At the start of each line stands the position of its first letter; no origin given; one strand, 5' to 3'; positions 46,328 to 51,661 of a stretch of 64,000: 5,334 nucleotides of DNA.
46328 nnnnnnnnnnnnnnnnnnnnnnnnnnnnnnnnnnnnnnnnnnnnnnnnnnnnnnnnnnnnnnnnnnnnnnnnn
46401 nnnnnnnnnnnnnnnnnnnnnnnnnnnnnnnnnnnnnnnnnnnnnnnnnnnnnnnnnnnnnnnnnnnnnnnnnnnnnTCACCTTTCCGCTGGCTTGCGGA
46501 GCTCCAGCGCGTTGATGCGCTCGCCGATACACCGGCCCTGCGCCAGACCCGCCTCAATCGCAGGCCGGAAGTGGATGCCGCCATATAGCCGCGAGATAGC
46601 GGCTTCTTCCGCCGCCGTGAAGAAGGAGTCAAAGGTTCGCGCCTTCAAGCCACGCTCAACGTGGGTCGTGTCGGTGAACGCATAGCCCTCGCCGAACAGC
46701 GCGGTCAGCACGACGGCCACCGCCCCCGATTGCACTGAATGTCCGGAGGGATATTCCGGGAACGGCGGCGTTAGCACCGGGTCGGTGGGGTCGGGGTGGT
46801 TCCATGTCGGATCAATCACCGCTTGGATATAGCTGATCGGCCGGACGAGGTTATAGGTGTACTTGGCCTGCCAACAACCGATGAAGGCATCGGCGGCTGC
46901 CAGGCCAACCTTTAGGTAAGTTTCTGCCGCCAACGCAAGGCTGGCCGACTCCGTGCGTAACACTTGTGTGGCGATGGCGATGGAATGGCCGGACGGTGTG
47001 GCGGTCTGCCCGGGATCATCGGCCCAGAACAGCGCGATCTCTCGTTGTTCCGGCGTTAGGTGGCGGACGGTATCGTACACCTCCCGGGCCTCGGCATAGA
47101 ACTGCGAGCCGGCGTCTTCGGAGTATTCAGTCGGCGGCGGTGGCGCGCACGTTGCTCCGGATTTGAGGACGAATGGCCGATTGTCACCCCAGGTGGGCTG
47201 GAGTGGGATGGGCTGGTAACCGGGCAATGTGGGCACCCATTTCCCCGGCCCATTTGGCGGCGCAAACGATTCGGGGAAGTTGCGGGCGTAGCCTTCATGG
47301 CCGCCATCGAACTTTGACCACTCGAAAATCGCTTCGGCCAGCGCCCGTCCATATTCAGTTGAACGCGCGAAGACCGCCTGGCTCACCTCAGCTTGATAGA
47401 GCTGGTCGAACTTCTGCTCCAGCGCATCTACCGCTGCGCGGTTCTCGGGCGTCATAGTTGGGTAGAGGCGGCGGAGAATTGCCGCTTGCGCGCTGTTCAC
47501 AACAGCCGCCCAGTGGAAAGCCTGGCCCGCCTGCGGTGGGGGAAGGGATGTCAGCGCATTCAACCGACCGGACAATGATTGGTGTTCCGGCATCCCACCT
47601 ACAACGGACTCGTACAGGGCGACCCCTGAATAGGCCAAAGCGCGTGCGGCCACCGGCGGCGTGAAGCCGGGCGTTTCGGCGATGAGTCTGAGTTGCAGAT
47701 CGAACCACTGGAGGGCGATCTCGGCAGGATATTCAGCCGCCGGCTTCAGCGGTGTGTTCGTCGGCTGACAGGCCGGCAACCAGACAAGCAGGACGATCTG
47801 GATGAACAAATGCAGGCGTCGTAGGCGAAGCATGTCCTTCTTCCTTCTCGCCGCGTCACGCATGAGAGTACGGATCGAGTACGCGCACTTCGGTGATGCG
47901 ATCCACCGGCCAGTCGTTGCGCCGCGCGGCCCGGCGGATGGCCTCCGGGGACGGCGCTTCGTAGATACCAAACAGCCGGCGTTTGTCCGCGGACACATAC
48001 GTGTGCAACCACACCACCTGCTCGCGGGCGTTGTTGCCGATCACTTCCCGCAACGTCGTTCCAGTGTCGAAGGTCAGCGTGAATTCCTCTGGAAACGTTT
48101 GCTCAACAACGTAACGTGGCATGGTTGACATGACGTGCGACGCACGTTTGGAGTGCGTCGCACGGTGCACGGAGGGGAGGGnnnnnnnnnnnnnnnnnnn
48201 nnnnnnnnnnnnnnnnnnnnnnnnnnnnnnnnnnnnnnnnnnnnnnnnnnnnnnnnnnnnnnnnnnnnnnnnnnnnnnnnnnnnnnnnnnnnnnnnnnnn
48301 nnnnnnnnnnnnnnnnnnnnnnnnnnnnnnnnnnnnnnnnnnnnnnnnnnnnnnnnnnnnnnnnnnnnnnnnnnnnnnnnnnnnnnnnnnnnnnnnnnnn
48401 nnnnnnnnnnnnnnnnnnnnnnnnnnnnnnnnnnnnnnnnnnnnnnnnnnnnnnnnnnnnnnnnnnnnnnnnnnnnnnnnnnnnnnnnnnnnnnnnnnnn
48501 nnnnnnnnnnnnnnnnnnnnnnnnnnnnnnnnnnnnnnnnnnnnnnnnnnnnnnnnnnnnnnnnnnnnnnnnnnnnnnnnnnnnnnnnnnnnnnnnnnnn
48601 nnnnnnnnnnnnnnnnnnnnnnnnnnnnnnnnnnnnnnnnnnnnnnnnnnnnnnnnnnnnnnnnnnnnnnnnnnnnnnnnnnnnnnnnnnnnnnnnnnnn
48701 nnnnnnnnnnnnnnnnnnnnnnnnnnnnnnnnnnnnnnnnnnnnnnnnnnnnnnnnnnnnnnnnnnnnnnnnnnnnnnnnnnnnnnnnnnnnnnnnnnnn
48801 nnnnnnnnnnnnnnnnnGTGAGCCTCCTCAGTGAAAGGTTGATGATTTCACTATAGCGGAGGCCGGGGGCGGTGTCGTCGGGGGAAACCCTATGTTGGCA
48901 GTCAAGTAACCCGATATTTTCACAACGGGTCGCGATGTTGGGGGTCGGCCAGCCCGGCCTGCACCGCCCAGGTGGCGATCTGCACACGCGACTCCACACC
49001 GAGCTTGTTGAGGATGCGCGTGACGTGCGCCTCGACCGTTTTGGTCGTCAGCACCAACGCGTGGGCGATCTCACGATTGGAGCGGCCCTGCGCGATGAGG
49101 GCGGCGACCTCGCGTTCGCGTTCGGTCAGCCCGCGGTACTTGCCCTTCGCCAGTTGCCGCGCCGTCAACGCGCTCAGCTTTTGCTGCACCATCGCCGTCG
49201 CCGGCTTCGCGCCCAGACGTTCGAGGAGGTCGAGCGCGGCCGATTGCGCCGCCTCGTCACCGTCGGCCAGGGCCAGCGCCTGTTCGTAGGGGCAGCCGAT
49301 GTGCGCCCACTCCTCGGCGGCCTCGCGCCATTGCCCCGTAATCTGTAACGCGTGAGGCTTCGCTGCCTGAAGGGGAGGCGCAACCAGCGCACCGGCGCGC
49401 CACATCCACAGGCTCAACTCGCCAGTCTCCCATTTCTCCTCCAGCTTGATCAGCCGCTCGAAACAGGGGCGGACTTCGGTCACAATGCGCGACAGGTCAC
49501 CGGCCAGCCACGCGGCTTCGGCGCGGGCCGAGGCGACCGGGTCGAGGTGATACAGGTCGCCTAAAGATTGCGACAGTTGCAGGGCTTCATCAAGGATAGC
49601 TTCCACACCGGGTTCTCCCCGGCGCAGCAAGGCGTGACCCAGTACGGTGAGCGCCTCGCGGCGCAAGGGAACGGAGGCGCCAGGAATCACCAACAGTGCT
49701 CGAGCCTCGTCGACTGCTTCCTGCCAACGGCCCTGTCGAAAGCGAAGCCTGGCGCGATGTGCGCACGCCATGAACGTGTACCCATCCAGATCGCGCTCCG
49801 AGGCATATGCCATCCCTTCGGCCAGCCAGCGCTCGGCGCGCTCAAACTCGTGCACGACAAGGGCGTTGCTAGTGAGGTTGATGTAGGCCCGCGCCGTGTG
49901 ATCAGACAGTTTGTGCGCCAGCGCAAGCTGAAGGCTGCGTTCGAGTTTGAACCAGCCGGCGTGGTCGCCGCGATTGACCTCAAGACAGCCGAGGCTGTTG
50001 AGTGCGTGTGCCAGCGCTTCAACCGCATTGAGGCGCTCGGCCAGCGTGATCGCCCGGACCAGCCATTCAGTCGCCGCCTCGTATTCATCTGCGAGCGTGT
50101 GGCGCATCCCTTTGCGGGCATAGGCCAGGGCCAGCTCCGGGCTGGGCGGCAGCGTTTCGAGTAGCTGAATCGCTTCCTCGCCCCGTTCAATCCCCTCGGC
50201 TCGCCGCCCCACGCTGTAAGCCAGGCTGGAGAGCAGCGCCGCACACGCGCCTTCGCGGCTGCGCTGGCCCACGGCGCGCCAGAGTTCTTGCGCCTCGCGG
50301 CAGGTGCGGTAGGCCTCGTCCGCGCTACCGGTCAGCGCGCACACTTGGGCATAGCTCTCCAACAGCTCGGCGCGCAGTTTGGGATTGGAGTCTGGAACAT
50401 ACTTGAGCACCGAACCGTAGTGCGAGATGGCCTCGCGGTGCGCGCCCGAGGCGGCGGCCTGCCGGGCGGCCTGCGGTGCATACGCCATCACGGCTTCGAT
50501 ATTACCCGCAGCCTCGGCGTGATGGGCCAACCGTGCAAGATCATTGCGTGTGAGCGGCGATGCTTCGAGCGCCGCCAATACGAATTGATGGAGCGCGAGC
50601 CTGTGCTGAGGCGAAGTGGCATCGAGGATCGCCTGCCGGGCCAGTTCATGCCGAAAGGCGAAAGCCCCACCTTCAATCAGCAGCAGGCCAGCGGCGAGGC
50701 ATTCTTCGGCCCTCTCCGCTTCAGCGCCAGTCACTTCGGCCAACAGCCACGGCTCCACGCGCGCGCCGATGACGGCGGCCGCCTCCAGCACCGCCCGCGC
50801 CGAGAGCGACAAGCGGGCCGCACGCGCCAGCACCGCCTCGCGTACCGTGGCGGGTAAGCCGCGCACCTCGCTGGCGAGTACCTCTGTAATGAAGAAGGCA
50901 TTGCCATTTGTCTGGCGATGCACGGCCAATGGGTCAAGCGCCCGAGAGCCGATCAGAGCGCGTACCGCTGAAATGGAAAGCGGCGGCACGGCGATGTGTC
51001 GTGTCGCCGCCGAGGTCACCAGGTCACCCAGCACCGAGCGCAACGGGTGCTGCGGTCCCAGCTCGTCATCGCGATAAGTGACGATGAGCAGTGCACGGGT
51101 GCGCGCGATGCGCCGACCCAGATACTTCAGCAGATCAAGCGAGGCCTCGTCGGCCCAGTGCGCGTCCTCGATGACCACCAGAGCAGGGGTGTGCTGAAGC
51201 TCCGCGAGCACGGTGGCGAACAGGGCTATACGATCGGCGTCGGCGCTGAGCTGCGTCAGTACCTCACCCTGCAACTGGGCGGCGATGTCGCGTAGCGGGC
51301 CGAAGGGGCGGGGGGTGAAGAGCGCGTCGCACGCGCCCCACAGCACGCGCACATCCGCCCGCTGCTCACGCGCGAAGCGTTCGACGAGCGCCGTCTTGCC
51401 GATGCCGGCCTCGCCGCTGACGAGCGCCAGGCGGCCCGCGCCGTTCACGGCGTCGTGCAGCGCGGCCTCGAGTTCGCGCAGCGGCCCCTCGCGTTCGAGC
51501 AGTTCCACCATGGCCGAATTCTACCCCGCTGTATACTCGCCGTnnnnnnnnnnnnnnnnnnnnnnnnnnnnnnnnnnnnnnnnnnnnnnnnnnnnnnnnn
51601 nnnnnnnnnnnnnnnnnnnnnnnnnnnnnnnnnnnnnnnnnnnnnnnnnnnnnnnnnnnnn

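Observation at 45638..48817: LAL-bracketed operon pairing a secreted dirigent-like protein with a vanadium-haloperoxidase-like lipoprotein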

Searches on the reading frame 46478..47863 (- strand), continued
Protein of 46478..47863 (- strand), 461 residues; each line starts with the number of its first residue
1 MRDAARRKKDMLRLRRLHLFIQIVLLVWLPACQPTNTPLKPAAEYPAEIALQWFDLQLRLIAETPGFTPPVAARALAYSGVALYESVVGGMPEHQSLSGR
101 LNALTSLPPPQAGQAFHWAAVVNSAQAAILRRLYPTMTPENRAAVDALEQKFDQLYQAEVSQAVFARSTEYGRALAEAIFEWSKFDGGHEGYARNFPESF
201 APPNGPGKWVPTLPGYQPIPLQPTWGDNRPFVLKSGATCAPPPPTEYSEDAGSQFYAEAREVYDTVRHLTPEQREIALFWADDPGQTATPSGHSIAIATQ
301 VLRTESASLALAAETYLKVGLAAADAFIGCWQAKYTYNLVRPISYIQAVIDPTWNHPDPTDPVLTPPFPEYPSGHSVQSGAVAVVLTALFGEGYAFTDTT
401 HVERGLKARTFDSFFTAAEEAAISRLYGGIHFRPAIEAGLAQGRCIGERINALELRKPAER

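Call 72: find_encoding_contigs(protein=P0242, flank=5000, max_places=1)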
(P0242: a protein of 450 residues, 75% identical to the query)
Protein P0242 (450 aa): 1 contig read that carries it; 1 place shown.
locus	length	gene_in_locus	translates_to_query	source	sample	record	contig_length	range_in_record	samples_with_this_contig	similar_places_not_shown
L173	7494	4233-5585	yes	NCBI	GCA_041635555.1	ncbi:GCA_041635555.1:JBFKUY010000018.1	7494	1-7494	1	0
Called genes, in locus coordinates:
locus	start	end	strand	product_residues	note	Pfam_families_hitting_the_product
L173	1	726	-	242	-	?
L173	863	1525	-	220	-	PF00072:Response_reg, PF00196:GerE, PF04545:Sigma70_r4 (weak), PF08281:Sigma70_r4_2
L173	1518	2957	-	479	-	PF17203:sCache_3_2, PF00672:HAMP, PF07730:HisKA_3, PF13581:HATPase_c_2 (faint), PF02518:HATPase_c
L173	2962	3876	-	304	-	PF12974:Phosphonate-bd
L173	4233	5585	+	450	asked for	PF17897:VCPO_N (weak), PF01569:PAP2, PF22778:VCPO_2nd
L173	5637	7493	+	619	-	?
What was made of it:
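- In L173 the closest homologue sits next to a phosphonate-binding-type protein with a sensor kinase (call 72).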

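Call 73: find_encoding_contigs(protein=P0248, flank=5000, max_places=1)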
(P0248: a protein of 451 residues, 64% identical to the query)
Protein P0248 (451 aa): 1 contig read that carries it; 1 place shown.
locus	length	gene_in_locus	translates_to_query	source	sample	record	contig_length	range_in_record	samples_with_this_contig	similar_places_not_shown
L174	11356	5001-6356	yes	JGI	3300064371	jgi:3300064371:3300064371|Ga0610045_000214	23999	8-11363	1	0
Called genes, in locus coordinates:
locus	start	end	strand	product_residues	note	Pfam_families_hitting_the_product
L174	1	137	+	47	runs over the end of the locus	?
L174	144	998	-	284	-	PF13276:HTH_21, PF00665:rve, PF13683:rve_3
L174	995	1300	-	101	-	PF01527:HTH_Tnp_1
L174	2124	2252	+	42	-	-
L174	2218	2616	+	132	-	-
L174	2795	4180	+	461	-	-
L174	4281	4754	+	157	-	-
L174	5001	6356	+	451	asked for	PF01569:PAP2, PF22778:VCPO_2nd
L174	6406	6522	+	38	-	PF01613:Flavin_Reduct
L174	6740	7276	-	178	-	-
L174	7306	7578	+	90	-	-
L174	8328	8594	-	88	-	-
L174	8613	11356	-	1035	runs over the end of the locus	PF01381:HTH_3, PF13560:HTH_31, PF00211:Guanylate_cyc, PF13191:AAA_16 (weak), PF13401:AAA_22 (weak), PF25872:HTH_77, PF13424:TPR_12 (faint)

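Call 74: find_encoding_contigs(protein=P0268, flank=5000, max_places=1)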
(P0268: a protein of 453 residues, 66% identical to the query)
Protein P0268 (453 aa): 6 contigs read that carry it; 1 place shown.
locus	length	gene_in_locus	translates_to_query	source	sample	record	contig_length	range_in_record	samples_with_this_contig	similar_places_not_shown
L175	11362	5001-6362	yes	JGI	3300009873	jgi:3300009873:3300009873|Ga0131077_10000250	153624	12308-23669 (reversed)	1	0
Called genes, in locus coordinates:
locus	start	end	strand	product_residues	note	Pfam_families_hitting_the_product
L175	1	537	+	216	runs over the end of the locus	PF11750:DUF3307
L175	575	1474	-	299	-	PF00753:Lactamase_B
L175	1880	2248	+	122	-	PF01741:MscL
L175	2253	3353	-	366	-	-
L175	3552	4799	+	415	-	PF03033:Glyco_transf_28, PF00201:UDPGT, PF06722:EryCIII-like_C, PF04101:Glyco_tran_28_C (weak)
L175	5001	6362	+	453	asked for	PF01569:PAP2, PF22778:VCPO_2nd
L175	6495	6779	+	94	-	PF03551:PadR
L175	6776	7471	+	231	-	-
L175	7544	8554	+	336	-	-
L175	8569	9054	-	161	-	PF01230:HIT (weak)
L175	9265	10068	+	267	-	PF01899:MNHE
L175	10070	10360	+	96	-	PF04066:MrpF_PhaF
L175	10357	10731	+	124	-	PF03334:PhaG_MnhG_YufB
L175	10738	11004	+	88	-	PF13244:MbhD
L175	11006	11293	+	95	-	PF20501:MbhE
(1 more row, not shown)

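Call 75: find_encoding_contigs(protein=P0271, flank=5000, max_places=1)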
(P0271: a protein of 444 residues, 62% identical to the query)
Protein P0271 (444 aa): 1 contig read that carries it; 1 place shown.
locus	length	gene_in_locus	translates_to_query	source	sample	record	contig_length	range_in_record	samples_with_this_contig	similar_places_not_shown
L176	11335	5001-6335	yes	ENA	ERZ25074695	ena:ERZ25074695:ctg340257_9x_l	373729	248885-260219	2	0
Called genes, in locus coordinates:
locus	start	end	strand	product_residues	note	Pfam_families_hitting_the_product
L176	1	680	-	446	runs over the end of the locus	PF00925:GTP_cyclohydro2, PF01872:RibD_C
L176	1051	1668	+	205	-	PF00702:Hydrolase, PF13419:HAD_2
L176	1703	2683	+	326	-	-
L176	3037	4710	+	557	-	-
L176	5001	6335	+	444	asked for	PF01569:PAP2, PF22778:VCPO_2nd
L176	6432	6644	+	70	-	-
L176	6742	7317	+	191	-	-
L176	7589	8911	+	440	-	-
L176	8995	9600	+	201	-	PF02834:LigT_PEase (weak), PF10469:AKAP7_NLS (faint), PF13563:2_5_RNA_ligase2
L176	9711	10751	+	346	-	PF00296:Bac_luciferase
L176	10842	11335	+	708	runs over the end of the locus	PF03160:Calx-beta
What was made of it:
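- Tried and rejected: Four close VHPO relatives gave heterogeneous contexts (calls 72-75).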

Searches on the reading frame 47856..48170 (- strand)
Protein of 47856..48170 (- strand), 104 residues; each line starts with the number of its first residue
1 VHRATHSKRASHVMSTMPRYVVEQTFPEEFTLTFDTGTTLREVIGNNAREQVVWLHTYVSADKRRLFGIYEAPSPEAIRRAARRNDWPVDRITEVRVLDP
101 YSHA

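Call 3: search_protein_families(library=pfam, proteins=[window:47856-48170:-], max_evalue=0.1)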
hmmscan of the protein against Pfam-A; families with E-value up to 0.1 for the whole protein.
window:47856-48170:- (104 aa): 1 family
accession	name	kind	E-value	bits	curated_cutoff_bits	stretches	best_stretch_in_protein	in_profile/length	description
PF14026.12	SCO4226-like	-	2.2e-16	60.2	28.5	1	20-95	1-76/76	Nickel responsive protein SCO4226-like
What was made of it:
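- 47856..48131 (-): SCO4226-like (DUF4242) small protein of 91 aa with no export signal. An alternative GTG start lies at 48170. PF14026 scores E=2.2e-16 (call 3).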

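Call 4: search_protein_families(library=ncbifam, proteins=[window:47856-48170:-], max_evalue=0.1)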
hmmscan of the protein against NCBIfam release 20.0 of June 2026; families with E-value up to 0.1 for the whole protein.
window:47856-48170:- (104 aa): 1 family
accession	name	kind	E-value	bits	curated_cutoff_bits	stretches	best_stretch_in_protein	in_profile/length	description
NF033706.1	Ni_bind_SCO4226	equivalog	0.0014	18.6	125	1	48-96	31-79/82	SCO4226 family nickel-binding protein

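Call 68: search_protein_families(library=padloc, proteins=[window:47856-48131:-], max_evalue=0.01)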
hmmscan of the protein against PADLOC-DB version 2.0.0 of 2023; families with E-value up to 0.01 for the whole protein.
window:47856-48131:- (91 aa): 0 families

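Call 69: search_solved_structures(query=window:47856-48131:-, max_evalue=1, show_alignments=1)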
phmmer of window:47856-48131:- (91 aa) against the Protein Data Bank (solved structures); distinct sequences matched with E-value up to 1: 0.
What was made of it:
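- Tried and rejected: PDB sequence search found nothing (call 69).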

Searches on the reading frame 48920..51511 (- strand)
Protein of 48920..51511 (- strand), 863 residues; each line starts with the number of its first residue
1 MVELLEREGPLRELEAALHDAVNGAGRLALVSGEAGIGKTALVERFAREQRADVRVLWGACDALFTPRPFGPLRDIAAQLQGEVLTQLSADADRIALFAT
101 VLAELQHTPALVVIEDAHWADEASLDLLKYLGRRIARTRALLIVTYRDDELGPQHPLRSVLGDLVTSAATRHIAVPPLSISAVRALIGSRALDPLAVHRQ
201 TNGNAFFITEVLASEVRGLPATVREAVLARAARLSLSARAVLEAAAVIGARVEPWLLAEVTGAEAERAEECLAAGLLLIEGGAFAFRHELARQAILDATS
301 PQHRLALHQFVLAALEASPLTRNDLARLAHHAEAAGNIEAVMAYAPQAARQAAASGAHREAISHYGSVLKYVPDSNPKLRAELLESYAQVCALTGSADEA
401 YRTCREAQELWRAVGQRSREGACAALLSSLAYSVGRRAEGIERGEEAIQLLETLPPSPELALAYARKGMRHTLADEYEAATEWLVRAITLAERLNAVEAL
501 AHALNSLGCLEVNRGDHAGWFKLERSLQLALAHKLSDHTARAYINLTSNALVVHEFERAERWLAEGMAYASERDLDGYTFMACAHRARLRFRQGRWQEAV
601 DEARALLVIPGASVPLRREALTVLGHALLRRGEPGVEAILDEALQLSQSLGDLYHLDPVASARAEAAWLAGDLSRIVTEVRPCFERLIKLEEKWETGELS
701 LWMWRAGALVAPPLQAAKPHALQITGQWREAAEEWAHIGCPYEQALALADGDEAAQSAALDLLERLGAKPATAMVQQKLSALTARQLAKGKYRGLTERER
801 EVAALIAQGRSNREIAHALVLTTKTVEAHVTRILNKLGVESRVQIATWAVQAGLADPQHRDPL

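Call 3: search_protein_families(library=pfam, proteins=[window:48920-51511:-], max_evalue=0.1)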
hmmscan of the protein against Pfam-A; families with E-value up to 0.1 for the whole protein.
window:48920-51511:- (863 aa): 9 families
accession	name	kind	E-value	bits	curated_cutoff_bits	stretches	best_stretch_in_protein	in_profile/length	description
PF13191.12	AAA_16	-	1.9e-21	77.7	32.6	1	4-144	2-167/167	AAA ATPase domain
PF00196.25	GerE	-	1.2e-18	66.9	23.5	1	795-849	3-57/57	Bacterial regulatory proteins, luxR family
PF13401.12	AAA_22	-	7.4e-10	39.7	27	1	27-133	6-109/130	AAA domain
PF13936.12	HTH_38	-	3.2e-05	24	27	1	791-831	1-42/44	Helix-turn-helix domain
PF05729.18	NACHT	-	0.00046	20.5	26.7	1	28-186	2-159/167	NACHT domain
PF13424.12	TPR_12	-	0.0015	19.1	30.1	1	381-452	3-76/77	Tetratricopeptide repeat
PF25199.1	nSTAND_NTPase5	-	0.0016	18.7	34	1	11-95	21-108/145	Novel STAND NTPase 5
PF08281.18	Sigma70_r4_2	-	0.035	14.2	25.7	1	795-837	11-54/54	Sigma-70, region 4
PF05621.17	TniB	-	0.051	13.4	22.4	0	12-53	21-62/189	Bacterial TniB protein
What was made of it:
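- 48920..51511 (-): LAL2: STAND/LuxR-type regulator, 863 aa, directly upstream of the cassette. It has AAA_16 (E=1.9e-21), AAA_22, weak TPR_12 and GerE (E=1.2e-18) (call 3).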

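Call 4: search_protein_families(library=ncbifam, proteins=[window:48920-51511:-], max_evalue=0.1)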
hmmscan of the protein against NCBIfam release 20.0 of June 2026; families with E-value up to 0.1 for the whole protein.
window:48920-51511:- (863 aa): 33 families (the best 25 are shown)
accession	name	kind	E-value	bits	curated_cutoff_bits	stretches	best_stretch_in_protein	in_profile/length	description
TIGR03903.1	TOMM_kin_cyc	equivalog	5.2e-19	67.6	705.75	2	102-374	627-923/1267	TOMM system kinase/cyclase fusion protein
NF007935.0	PRK10651.1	equivalog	6.5e-14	51.6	250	1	785-852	146-213/216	two-component system response regulator NarL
NF052445.1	RespRegMctR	equivalog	3e-12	46.4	300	1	789-854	139-204/205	two-component system response regulator MctR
NF052366.1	photon_PedR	equivalog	6.8e-12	45.4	120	1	795-853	3-61/74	photosynthetic electron transport-dependent transcriptional regulator PedR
NF040749.1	tetrathio_RR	equivalog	1.2e-11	44.6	290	1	773-843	109-182/191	tetrathionate respiration response regulator TtrR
NF047785.1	respo_reg_MadR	equivalog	1.6e-11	44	300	1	790-854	144-208/209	MadR family response regulator transcription factor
NF011896.0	PRK15369.1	equivalog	5e-11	42.6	242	1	785-854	140-209/211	two component system response regulator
TIGR03020.2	EpsA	equivalog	6.2e-11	42.4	170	1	783-847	178-243/247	XrtB/PEP-CTERM-associated transcriptional regulator EpsA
NF007505.1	PRK10100.1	equivalog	8.4e-11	41.9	250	1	785-850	135-200/204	biofilm master transcriptional regulator CsgD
NF007685.0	PRK10360.1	equivalog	1.5e-10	41.2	258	1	779-847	122-190/196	response regulator transcription factor UhpA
TIGR03541.1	reg_near_HchA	equivalog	9.3e-10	38.4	215.6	1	755-853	137-230/232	PA1136 family autoinducer-binding transcriptional regulator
NF007708.0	PRK10403.1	equivalog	1.8e-09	37.4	343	1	762-846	116-205/215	nitrate/nitrite response regulator protein NarP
NF003420.0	PRK04841.1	equivalog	1.3e-08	33.4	537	1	794-846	838-890/903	HTH-type transcriptional regulator MalT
NF007403.0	PRK09935.1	equivalog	7.7e-08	32.2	271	1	793-849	148-204/210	fimbria biosynthesis transcriptional regulator FimZ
NF007018.1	PRK09483.1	equivalog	2.5e-07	30.6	280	1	779-858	135-212/217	UvrY/SirA/GacA family response regulator transcription factor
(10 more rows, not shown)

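Call 68: search_protein_families(library=padloc, proteins=[window:48920-51511:-], max_evalue=0.01)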
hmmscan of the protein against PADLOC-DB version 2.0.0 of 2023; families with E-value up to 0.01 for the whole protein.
window:48920-51511:- (863 aa): 3 families
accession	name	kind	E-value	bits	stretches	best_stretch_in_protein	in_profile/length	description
PDLC01851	CARF3--CARF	-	6.6e-08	30.3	1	792-837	207-252/279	-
PDLC01855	CARF3--CARF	-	3.5e-07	28.2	1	768-836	189-259/288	-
PDLC03673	HEase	-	0.0018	15.9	1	796-832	6-42/227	homing endonuclease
